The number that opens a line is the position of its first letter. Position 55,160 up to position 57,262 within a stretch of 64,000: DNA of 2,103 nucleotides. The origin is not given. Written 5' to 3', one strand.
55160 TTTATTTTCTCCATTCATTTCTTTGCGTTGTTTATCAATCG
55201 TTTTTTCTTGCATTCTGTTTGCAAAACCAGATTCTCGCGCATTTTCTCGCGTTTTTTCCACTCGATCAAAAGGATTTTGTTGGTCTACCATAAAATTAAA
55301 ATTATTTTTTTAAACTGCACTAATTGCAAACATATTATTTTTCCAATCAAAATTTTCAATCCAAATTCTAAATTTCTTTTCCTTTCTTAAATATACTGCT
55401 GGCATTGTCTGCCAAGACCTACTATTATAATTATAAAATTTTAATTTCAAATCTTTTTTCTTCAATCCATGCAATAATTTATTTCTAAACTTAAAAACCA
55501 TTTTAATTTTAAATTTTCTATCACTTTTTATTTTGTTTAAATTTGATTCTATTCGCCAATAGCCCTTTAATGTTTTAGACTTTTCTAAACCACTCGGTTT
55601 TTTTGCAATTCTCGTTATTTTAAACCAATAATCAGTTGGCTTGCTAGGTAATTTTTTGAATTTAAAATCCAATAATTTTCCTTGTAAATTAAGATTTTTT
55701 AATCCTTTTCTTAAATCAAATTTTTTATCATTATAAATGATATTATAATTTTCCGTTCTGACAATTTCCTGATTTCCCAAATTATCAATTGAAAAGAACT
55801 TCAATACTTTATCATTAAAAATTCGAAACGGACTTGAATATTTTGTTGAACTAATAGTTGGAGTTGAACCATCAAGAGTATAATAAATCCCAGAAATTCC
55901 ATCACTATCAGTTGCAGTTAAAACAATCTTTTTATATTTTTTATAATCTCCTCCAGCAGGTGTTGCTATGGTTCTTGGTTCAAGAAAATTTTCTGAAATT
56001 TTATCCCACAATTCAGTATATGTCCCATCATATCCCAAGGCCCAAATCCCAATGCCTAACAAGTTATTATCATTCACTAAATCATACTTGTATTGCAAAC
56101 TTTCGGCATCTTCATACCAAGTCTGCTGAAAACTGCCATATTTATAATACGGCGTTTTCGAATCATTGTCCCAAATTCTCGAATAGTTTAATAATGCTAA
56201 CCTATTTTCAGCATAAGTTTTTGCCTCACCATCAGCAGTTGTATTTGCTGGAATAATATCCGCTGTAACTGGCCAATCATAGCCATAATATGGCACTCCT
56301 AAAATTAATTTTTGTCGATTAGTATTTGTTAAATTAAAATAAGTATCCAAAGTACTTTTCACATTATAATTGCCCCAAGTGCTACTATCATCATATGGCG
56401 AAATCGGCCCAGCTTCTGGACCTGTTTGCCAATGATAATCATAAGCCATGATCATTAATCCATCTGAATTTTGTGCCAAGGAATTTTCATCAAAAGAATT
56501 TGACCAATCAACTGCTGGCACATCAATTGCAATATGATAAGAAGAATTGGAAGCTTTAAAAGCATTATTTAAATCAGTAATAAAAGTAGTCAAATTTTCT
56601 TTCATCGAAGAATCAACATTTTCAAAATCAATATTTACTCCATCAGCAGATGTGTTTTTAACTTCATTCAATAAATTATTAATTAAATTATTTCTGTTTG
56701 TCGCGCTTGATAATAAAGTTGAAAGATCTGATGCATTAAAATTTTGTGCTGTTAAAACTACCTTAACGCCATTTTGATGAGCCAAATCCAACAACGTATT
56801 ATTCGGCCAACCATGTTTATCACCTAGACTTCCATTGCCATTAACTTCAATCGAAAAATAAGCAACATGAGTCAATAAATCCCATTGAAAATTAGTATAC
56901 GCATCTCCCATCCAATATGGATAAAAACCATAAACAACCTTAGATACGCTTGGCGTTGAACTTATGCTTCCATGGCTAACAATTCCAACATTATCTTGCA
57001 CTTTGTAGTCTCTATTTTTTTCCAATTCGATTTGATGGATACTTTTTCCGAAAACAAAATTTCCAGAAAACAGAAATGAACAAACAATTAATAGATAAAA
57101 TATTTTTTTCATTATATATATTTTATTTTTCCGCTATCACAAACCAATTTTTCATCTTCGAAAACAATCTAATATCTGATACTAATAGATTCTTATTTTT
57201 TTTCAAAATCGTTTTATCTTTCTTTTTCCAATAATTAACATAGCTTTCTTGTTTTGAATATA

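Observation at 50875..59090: Unannotated lysine-rich module shared by three adjacent secreted proteins with unrelated catalytic or propeller domains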

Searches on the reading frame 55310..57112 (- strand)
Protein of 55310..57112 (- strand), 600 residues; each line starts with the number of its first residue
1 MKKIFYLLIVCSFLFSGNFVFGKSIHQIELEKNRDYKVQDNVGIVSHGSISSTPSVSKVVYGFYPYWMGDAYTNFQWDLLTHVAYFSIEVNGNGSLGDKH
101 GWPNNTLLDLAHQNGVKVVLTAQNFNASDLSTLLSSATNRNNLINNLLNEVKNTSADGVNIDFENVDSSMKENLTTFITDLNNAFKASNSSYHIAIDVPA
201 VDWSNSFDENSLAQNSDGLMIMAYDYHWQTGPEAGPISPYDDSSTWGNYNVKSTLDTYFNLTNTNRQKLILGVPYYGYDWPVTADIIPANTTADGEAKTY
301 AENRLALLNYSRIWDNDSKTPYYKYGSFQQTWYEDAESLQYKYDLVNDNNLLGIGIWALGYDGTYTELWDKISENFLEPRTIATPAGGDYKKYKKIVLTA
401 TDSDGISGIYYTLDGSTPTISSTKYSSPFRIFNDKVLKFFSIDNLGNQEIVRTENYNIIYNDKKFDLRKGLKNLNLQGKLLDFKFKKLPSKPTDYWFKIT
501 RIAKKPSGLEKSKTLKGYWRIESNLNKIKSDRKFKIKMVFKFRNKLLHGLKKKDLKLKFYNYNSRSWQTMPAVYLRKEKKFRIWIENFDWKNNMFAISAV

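Call 7: search_protein_families(library=pfam, proteins=[window:55310-57112:-], max_evalue=1)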
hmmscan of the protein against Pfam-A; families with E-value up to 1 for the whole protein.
window:55310-57112:- (600 aa): 5 families
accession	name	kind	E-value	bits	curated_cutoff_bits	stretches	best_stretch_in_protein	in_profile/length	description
PF00704.34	Glyco_hydro_18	-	2e-40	139.8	29.6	1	61-362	3-317/317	Glycosyl hydrolases family 18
PF13290.12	CHB_HEX_C_1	-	5.6e-16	58.7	22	1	385-452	1-66/67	Chitobiase/beta-hexosaminidase C-terminal domain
PF13287.12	Fn3_assoc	-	4e-12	46.5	23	1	407-456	10-59/59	Fn3 associated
PF02365.20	NAM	-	0.037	15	27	1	486-548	43-109/122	No apical meristem (NAM) protein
PF17957.7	Big_7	-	0.052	14.6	24.1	1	382-430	5-53/70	Bacterial Ig domain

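Call 8: search_protein_families(library=ncbifam, proteins=[window:55310-57112:-], max_evalue=1)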
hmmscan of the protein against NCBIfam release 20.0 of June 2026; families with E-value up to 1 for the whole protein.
window:55310-57112:- (600 aa): 2 families
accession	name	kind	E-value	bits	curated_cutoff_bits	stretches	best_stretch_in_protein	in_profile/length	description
NF047446.1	barrel_OmpL47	domain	0.00019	21.8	40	1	392-454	3-64/68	OmpL47-type beta-barrel domain-containing protein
TIGR02962.1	hdxy_isourate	equivalog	0.028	14.8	87.45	1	114-196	18-100/113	hydroxyisourate hydrolase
